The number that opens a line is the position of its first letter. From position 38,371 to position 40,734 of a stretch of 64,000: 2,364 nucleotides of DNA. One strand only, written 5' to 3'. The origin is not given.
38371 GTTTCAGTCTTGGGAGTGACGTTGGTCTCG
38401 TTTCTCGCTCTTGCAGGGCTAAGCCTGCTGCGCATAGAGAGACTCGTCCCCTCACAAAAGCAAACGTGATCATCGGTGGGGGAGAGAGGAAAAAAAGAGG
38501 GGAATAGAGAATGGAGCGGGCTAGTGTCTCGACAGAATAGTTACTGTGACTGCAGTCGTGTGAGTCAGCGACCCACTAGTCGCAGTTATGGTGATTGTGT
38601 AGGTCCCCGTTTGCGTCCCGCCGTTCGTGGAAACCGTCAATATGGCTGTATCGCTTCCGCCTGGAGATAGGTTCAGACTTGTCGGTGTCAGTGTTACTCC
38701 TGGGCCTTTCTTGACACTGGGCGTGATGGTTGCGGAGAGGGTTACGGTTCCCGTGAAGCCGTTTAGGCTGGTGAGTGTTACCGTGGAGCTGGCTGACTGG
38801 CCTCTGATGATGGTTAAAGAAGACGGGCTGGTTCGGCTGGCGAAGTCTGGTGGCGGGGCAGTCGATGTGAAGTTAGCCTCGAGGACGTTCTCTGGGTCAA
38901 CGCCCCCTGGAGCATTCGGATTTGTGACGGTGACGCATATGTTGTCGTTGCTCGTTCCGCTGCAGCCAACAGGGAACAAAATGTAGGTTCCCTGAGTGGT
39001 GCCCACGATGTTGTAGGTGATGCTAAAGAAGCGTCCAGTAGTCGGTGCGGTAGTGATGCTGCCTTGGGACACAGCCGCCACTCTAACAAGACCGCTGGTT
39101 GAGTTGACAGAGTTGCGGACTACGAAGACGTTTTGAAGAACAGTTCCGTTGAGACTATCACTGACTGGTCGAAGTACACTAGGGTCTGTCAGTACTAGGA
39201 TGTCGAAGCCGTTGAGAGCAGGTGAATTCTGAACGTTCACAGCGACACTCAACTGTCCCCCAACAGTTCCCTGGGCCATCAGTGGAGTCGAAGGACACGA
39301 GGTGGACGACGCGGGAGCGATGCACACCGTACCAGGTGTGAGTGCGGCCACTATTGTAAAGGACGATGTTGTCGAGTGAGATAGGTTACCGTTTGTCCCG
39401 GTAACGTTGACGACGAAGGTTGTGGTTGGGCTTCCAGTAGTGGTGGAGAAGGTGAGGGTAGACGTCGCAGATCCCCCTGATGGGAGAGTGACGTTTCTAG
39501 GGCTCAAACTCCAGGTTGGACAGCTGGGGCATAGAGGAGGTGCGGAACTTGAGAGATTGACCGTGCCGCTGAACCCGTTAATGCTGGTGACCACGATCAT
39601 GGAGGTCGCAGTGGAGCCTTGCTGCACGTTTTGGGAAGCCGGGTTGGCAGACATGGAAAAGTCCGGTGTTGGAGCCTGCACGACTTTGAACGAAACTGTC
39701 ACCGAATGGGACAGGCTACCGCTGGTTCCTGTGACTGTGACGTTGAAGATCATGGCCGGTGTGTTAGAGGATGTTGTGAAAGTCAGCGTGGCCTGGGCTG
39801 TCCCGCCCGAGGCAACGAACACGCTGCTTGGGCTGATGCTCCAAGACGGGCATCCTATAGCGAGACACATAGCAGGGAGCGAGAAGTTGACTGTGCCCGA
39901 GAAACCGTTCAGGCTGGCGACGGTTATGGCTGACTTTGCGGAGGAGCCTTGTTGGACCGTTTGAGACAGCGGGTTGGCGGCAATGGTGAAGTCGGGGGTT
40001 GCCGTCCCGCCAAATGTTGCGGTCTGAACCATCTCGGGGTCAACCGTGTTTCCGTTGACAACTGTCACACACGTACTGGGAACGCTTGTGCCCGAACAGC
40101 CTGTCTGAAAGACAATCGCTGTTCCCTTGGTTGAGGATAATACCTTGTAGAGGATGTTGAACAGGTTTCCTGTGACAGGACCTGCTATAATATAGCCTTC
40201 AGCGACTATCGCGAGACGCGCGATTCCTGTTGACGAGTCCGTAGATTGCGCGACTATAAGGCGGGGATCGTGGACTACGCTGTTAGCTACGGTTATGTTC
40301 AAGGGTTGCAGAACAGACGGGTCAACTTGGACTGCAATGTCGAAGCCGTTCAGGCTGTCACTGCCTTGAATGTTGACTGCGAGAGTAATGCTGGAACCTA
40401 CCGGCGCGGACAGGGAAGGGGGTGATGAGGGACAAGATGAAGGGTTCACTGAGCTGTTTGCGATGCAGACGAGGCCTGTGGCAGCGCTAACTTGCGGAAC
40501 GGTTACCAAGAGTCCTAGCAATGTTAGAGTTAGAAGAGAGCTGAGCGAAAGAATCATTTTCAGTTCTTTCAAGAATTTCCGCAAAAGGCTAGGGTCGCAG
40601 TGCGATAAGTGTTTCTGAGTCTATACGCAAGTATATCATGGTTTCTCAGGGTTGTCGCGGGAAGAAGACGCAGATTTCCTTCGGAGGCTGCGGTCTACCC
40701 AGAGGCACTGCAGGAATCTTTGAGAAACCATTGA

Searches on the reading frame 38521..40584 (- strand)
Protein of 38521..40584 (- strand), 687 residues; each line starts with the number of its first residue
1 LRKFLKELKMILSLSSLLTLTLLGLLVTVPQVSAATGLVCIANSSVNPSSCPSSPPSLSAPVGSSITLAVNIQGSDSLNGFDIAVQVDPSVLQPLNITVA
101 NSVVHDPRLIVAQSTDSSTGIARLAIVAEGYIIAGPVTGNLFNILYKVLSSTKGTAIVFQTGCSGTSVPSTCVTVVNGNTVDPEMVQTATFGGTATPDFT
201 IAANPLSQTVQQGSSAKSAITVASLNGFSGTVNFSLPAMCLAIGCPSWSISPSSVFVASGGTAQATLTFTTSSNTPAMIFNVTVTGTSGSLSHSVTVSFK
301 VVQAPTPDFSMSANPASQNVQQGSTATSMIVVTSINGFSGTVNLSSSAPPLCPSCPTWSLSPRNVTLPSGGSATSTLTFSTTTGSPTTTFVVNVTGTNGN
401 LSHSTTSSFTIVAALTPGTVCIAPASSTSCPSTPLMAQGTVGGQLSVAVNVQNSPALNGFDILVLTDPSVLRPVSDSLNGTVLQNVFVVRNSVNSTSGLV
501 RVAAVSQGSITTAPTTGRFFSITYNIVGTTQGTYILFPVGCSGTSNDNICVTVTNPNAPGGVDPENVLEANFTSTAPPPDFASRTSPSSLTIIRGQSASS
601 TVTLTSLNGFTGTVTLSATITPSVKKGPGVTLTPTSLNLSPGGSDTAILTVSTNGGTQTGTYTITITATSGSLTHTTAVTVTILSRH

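Call 3: search_protein_families(library=pfam, proteins=[window:38521-40584:-], max_evalue=0.1)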
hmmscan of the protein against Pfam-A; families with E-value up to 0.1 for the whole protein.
window:38521-40584:- (687 aa): 1 family
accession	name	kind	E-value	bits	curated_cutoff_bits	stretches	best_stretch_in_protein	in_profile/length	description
PF07679.22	I-set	-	0.044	14.3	23.7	0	645-681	54-90/90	Immunoglobulin I-set domain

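Call 5: search_solved_structures(query=window:38521-40584:-, max_evalue=10, show_alignments=3)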
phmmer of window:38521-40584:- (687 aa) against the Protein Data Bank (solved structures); distinct sequences matched with E-value up to 10: 1.
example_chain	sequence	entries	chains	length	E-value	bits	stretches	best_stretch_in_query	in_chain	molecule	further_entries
3l8q_A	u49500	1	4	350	0.01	17.6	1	58-96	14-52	Cellulosomal scaffoldin adaptor protein B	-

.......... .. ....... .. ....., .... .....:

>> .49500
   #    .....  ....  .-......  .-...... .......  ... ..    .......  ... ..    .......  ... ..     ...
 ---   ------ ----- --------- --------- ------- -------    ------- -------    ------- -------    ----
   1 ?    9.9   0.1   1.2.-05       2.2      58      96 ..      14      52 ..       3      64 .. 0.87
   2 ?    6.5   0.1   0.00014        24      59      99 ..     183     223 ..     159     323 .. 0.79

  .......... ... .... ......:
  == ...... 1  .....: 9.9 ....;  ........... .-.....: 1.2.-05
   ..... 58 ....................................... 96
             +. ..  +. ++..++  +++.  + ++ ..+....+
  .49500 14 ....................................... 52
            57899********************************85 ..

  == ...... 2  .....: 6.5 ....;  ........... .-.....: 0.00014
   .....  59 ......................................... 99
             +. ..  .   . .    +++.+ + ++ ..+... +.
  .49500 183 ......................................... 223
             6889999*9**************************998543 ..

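Call 7: search_protein_families(library=ncbifam, proteins=[window:38521-40584:-], max_evalue=0.1)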
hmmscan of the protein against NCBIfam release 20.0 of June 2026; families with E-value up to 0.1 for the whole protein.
window:38521-40584:- (687 aa): 2 families
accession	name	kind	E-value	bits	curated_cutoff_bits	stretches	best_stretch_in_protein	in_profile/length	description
NF058595.1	invert_tail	domain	3e-10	40.4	37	2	650-683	79-112/113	lipo-invert putative C-terminal anchoring domain-containing protein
NF045873.1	F420_non_VhuD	exception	0.048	13.8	215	0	119-165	20-65/132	F420-non-reducing hydrogenase iron-sulfur subunit VhuD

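Call 10: find_homologous_proteins(query=window:38521-40584:-, max_evalue=0.001)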
Query window:38521-40584:- (687 aa): 1782 proteins with E <= 0.001 among 8000 candidates; the best 120 are listed.
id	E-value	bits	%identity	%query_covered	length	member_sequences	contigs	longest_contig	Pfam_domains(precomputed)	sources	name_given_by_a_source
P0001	0.0e+0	1376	100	99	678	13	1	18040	-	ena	-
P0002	1.5e-291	987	55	75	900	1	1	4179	PF00963.25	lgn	-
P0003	2.4e-274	930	70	96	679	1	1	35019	PF00963.25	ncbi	-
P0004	5.9e-263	892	61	56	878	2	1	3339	-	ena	-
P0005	1.5e-251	854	64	99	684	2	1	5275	-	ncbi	-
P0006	2.7e-248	844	64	99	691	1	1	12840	-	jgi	jgi:hypothetical protein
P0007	1.2e-247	842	65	99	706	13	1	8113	-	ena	-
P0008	5.6e-246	836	62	95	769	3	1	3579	-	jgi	jgi:hypothetical protein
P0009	1.5e-239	815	57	99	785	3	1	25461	-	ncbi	-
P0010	6.5e-239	813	57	99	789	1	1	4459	-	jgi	jgi:uncharacterized membrane protein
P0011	6.0e-217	740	57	91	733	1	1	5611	-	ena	-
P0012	7.6e-217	740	57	90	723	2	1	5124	-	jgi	-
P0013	3.3e-160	553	58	59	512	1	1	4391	-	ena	-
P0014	8.9e-157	541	58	73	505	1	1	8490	-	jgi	jgi:hypothetical protein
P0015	1.2e-153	531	41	71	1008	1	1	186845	PF07679.23,PF10633.16,PF05506.18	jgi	-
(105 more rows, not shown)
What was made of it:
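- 38521..40584 (-): Gene for the 687-aa secreted two-cohesin, Ser/Thr-rich protein. Cluster P0001 is 100% identical (call 10).
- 39340..39996 (-): Two Ig-like spacer modules (aa ~197-415). Shared with hundreds of other proteins (call 10).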

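Call 32: find_encoding_contigs(protein=P0003, flank=10000, max_places=3)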
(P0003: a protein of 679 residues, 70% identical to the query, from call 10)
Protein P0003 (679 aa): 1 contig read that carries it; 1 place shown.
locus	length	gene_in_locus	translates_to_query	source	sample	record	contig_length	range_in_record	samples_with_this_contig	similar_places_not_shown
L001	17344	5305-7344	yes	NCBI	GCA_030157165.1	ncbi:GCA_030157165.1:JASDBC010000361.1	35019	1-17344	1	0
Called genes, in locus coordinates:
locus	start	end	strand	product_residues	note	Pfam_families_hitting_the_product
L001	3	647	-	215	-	?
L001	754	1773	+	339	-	PF01435:Peptidase_M48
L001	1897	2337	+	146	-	-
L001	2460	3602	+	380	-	-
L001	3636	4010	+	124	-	-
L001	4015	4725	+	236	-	PF01209:Ubie_methyltran, PF08241:Methyltransf_11, PF08242:Methyltransf_12 (weak), PF13649:Methyltransf_25, PF13847:Methyltransf_31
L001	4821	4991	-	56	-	-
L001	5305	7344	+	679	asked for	PF00963:Cohesin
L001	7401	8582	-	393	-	PF07690:MFS_1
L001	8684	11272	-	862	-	PF17900:Peptidase_M1_N, PF01433:Peptidase_M1, PF03130:HEAT_PBS (faint), PF13646:HEAT_2 (weak), PF02985:HEAT (faint), PF13513:HEAT_EZ (faint), PF13646:HEAT_2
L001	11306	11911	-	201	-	PF00881:Nitroreductase, PF14512:TM1586_NiRdase (faint)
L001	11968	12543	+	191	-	PF06941:NT5C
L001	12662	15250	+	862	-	PF18911:PKD_4 (weak), PF22352:K319L-like_PKD (faint), PF18911:PKD_4, PF00801:PKD, PF01835:MG2 (weak)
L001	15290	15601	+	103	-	-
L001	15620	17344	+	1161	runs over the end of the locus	PF01835:MG2 (faint), PF22352:K319L-like_PKD (faint), PF00801:PKD, PF18911:PKD_4, PF00801:PKD, PF18911:PKD_4, PF00801:PKD, PF18911:PKD_4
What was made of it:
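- Cohesin-gene synteny is kept in L001 (call 32).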

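Call 48: find_related_loci(query=window:38521-40584:-, collection=genome_contigs, flank=10000)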
Query window:38521-40584:- (687 aa) in genome_contigs; peptide patterns used: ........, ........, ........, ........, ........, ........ (x = any residue, [..] = any of these).
358 stretches matched a pattern; 3 encode a relative of the query (tblastn E <= 1e-3); 3 distinct loci.
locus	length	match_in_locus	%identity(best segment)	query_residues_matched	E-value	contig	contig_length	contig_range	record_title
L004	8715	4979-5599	49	197-683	2e-39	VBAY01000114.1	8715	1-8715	MAG: Candidatus Bathyarchaeota archaeon isolate BA_4 14_0903_16_40cm_scaffold_11885, whole genome shotgun sequence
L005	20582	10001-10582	37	197-685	4e-19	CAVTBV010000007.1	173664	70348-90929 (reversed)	MAG: Candidatus Bathyarchaeota archaeon isolate MFD02416.bin.1.399 genome assembly, contig: contig_28658, whole genome s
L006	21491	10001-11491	27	197-683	4e-10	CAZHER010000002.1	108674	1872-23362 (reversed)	MAG TPA_asm: uncultured Candidatus Saccharibacteria bacterium isolate binchicken_co326_173 genome assembly, contig: NODE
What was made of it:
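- Tried and rejected: With the single protein, the genome scan returned only three loci, matched through the Ig-like repeats (call 48).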

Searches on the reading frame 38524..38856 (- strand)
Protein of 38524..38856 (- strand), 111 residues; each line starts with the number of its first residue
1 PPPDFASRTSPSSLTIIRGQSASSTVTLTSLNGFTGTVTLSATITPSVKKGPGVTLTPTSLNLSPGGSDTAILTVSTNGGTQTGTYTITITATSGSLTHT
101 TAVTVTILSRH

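Call 68: search_protein_families(library=ncbifam, proteins=[window:38524-38856:-], max_evalue=0.1)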
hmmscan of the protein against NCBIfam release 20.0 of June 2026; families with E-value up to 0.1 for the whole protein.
seq(111 aa): 3 families
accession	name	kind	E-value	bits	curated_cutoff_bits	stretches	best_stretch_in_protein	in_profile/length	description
NF058595.1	invert_tail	domain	1.2e-05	25.6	37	1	66-107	73-112/113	lipo-invert putative C-terminal anchoring domain-containing protein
NF041740.1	choice_anch_T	equivalog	0.044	12.9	70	1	24-99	53-125/259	choice-of-anchor T family protein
TIGR03769.1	P_ac_wall_RPT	domain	0.049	14.2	30.9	1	81-107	10-39/41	TIGR03769 domain-containing protein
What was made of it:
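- On Cellulosome: The 'invert_tail' hit is generic (call 68).
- Tried and rejected: An internal Ig-like module scores the same as the C-terminal one, about 25 bits each (call 68), so I rejected it as specific evidence.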

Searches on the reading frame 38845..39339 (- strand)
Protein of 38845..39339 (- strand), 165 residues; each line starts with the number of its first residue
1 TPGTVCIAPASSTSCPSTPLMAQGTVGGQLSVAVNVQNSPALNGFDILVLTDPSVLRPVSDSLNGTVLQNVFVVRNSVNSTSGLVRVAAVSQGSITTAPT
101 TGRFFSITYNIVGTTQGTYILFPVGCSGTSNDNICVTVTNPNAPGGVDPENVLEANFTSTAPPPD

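Call 76: search_protein_families(library=pfam, proteins=[window:38845-39339:-], max_evalue=1)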
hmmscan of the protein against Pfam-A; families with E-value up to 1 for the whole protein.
window:38845-39339:- (165 aa): 3 families
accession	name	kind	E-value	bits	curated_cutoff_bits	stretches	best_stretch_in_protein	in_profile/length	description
PF00963.24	Cohesin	-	2.1e-07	31.7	24.1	1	23-132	9-124/139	Cohesin domain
PF04333.18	MlaA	-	0.032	14.3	25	1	73-140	72-137/195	MlaA lipoprotein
PF13206.11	VSG_B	-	0.48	10.1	25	1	110-144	285-313/352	Trypanosomal VSG domain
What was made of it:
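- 38845..39339 (-): Cohesin module 2 (aa 416-580). Pfam Cohesin 31.7 bits, E 2.1e-07 (call 76).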

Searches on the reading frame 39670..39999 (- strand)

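Call 68: search_protein_families(library=ncbifam, proteins=[window:39670-39999:-], max_evalue=0.1)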
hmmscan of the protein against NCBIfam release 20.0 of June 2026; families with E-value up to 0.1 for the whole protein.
seq(110 aa): 1 family
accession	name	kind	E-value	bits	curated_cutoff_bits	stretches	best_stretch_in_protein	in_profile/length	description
NF058595.1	invert_tail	domain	1.7e-05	25.1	37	1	61-106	69-112/113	lipo-invert putative C-terminal anchoring domain-containing protein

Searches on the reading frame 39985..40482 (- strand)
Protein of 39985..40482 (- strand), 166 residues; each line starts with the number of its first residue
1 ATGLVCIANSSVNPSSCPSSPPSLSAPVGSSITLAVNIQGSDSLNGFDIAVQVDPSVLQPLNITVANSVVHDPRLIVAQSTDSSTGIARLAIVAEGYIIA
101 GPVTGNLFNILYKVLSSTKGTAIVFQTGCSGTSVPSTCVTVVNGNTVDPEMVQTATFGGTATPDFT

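Call 16: search_solved_structures(query=A1, max_evalue=1, show_alignments=2)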
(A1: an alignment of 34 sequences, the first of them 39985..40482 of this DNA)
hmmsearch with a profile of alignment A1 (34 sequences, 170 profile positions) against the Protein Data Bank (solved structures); distinct sequences matched with E-value up to 1: 15.
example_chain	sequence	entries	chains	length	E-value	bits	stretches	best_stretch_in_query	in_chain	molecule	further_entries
3l8q_A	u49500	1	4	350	5.4e-10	42.3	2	23-130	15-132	Cellulosomal scaffoldin adaptor protein B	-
3bwz_A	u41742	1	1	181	2.7e-05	27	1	23-130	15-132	Cellulosomal scaffoldin adaptor protein B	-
1zv9_A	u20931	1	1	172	2.7e-05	27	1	23-130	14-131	Cellulosomal scaffoldin adaptor protein B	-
3f2l_A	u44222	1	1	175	2.8e-05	27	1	23-130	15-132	Cellulosomal scaffoldin adaptor protein B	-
1qzn_A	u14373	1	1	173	3e-05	26.9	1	23-130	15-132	cellulosomal scaffoldin adaptor protein B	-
3fnk_A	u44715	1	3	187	0.00037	23.3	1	24-129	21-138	Cellulosomal scaffoldin adaptor protein B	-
2bm3_A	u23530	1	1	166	0.00056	22.7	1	23-130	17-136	SCAFFOLDING DOCKERIN BINDING PROTEIN A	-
3ghp_A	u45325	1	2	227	0.00064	22.5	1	24-129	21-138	Cellulosomal scaffoldin adaptor protein B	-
2b59_A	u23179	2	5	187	0.00079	22.2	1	23-130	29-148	COG1196: Chromosome segregation ATPases | Scaffolding dockerin binding protein A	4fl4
5m0y_A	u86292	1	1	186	0.00079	22.2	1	23-130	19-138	Cellulosome anchoring protein cohesin region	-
3kcp_B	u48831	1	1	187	0.0008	22.2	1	23-130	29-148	Cellulosome anchoring protein, cohesin region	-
4u3s_A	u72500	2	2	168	0.004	20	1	23-128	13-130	Cellulosomal scaffoldin adaptor protein B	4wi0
1tyj_A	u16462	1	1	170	0.0047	19.7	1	25-138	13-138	cellulosomal scaffoldin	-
2y3n_A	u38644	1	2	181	0.0056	19.5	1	25-138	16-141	CELLULOSOMAL SCAFFOLDIN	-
5g5d_A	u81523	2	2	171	0.48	13.2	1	25-124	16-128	CELLULOSOME ANCHORING PROTEIN COHESIN REGION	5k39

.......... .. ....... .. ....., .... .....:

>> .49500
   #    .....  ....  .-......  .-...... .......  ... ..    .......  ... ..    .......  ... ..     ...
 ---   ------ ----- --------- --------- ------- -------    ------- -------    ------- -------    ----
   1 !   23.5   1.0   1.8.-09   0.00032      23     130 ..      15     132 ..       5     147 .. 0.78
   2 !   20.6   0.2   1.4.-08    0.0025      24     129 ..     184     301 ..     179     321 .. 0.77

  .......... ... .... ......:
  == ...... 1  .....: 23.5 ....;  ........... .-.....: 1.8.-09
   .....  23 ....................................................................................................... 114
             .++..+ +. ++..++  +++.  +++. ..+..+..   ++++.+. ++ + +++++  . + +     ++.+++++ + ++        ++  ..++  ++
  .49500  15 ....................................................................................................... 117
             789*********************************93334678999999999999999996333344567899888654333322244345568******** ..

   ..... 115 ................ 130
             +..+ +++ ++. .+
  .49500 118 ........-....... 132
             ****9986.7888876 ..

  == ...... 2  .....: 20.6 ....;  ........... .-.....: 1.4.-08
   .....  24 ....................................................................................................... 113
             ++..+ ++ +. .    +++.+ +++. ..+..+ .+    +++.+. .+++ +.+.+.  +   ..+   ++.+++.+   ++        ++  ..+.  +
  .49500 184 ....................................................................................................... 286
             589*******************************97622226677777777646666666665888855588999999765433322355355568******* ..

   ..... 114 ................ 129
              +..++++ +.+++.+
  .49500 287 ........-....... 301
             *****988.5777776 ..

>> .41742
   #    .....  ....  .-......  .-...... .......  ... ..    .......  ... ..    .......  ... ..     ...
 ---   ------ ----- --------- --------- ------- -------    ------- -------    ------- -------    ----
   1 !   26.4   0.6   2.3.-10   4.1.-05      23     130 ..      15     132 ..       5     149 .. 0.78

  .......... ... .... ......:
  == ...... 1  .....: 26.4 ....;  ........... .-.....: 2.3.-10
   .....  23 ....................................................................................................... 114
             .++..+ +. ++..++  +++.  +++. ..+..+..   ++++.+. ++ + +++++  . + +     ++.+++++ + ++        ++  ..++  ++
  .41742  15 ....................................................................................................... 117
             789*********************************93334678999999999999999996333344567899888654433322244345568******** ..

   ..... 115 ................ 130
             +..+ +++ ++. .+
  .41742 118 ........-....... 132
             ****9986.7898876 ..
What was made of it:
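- The family profile hits only cohesins in PDB, best 5.4e-10 (call 16).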

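Call 23: predict_structure(alignment_id=A1)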
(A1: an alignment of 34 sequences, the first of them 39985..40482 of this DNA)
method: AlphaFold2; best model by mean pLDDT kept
length: 166 residues; sequences in the alignment: 34
mean_pLDDT: 93.7   pTM: 0.89
mean pLDDT of the five models: 93.7, 93.0, 92.9, 92.2, 92.0
residues with pLDDT >= 90: 149; 70-90: 10; 50-70: 7; < 50: 0
segments of 3 or more residues with pLDDT < 50: none
pLDDT, mean of each block of 10 residues (from residue 1): 92 94 93 97 97 98 96 97 98 96 97 91 96 95 93 89 58
secondary structure, 60 per line:
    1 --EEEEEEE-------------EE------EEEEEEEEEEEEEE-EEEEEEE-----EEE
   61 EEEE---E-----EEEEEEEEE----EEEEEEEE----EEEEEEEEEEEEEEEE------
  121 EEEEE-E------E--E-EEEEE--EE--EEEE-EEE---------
elements in order: E3-9 E31-44 E46-52 E58-64 E74-82 E87-94 E99-114 E121-125 E139-143 E150-153 E155-157
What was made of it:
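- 39985..40482 (-): Cohesin module 1 (aa 35-200). AF2 pLDDT 93.7 (call 23).
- On Cohesin (Pfam PF00963): AF2 pLDDT 93.7, all-beta (call 23).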

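Call 27: fold_search(model_id=the predicted structure, library=pdb)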
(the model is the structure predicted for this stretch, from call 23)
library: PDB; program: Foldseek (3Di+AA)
matches with E <= 10: 1863; with E <= 0.001: 72
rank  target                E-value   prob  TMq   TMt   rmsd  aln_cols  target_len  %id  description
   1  3ghp_A                4.5e-08  1.00  0.70  0.62   3.8       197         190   18  Structure of the second type II cohesin module from the adaptor ScaA scaffoldin of Acetivibrio cellulolyticus (includi (released 2009-06-23)
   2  1qzn                  5.0e-08  1.00  0.69  0.67   3.5       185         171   17  Crystal Structure Analysis of a type II cohesin domain from the cellulosome of Acetivibrio cellulolyticus (released 2004-09-21)
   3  3fnk_B                6.9e-08  1.00  0.65  0.64   4.0       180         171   17  Crystal structure of the second type II cohesin module from the cellulosomal adaptor ScaA scaffoldin of Acetivibrio ce (released 2009-06-23)
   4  3fnk_C                8.1e-08  1.00  0.65  0.63   4.5       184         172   16  Crystal structure of the second type II cohesin module from the cellulosomal adaptor ScaA scaffoldin of Acetivibrio ce (released 2009-06-23)
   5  5k39_A                8.6e-08  1.00  0.64  0.63   4.2       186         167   14  THE TYPE II COHESIN DOCKERIN COMPLEX FROM CLOSTRIDIUM THERMOCELLUM (released 2017-03-29)
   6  3ghp_B                1.2e-07  1.00  0.67  0.62   3.6       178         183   17  Structure of the second type II cohesin module from the adaptor ScaA scaffoldin of Acetivibrio cellulolyticus (includi (released 2009-06-23)
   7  3f2l                  1.2e-07  1.00  0.68  0.66   3.6       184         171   16  Crystal structure analysis of the K171A mutation of N-terminal type II cohesin 1 from the cellulosomal ScaB subunit of A (released 2008-12-02)
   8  1zv9                  1.5e-07  1.00  0.68  0.65   3.6       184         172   16  Crystal structure analysis of a type II cohesin domain from the cellulosome of Acetivibrio cellulolyticus- SeMet derivat (released 2006-06-13)
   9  2y3n_A                1.5e-07  1.00  0.68  0.66   4.0       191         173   12  Type II cohesin-dockerin domain from Bacteroides cellolosolvens (released 2012-01-11)
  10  5m0y_A                1.9e-07  1.00  0.67  0.64   2.7       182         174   16  Crystal Structure of the CohScaA-XDocCipB type II complex from Clostridium thermocellum at 1.5Angstrom resolution (released 2017-09-06)
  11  4wi0_A                2.0e-07  1.00  0.66  0.65   4.4       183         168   14  Crystal structure of Coh3ScaB-XDoc_M2ScaA complex: A C-terminal interface mutant of type II Cohesin-X-Dockerin complex (released 2015-10-07)
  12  2b59_A                2.1e-07  1.00  0.68  0.68   2.8       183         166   17  The type II cohesin dockerin complex (released 2005-10-11)
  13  3fnk_A                2.3e-07  1.00  0.68  0.65   3.0       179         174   17  Crystal structure of the second type II cohesin module from the cellulosomal adaptor ScaA scaffoldin of Acetivibrio ce (released 2009-06-23)
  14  2bm3                  3.5e-07  1.00  0.68  0.70   2.9       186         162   17  Structure of the Type II cohesin from Clostridium thermocellum SdbA (released 2005-03-10)
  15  5lxv_A                3.5e-07  1.00  0.62  0.61   5.2       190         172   15  Crystal structure of Ruminococcus flavefaciens scaffoldin C cohesin in complex with a dockerin from an uncharacterized (released 2016-10-19)
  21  2xdh                  8.6e-07  1.00  0.66  0.78   3.7       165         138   14  Non-cellulosomal cohesin from the hyperthermophilic archaeon Archaeoglobus fulgidus (released 2010-05-26)
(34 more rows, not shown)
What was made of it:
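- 39985..40482 (-): Top 50 Foldseek PDB hits are all cohesins (call 27).
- On Cohesin (Pfam PF00963): Foldseek top 50 are all cohesins, TM 0.6-0.7, probability 1.00 (call 27).
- Closest known: Non-cellulosomal cohesin and dockerin modules of archaea. Same: The A. fulgidus cohesin 2xdh is among the structural matches (call 27).
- The model has pLDDT 93.7, and the top 50 Foldseek hits are all cohesins, including the Archaeoglobus fulgidus cohesin 2xdh (calls 23, 27).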

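Call 75: search_protein_families(library=pfam, alignment_id=A1, max_evalue=1)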
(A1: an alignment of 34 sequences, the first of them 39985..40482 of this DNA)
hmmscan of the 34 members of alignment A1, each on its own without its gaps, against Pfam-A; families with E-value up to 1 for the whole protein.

A. member 1, window:39985-40482:- (166 aa): 1 family
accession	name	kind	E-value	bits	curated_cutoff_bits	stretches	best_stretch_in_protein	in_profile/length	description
PF00963.24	Cohesin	-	4.4e-09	37.1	24.1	1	22-133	6-122/139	Cohesin domain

B. families by the number of members that match (of 34 scanned): 8 families
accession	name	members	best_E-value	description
PF00963.24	Cohesin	21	2.6e-12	Cohesin domain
PF04333.18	MlaA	2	0.019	MlaA lipoprotein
PF13206.11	VSG_B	2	0.033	Trypanosomal VSG domain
PF15383.11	TMEM237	1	0.02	Transmembrane protein 237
PF11602.14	NTPase_P4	1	0.026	ATPase P4 of dsRNA bacteriophage phi-12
PF25546.1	DUF7925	1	0.065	Domain of unknown function (DUF7925)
PF05906.16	DUF865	1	0.14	Herpesvirus-7 repeat of unknown function (DUF865)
PF05594.20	Fil_haemagg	1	0.3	Haemagglutinin repeat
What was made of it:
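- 39985..40482 (-): Pfam Cohesin 37.1 bits, E 4.4e-09 (call 75).
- On Cohesin (Pfam PF00963): 21 of 34 family modules match (call 75).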
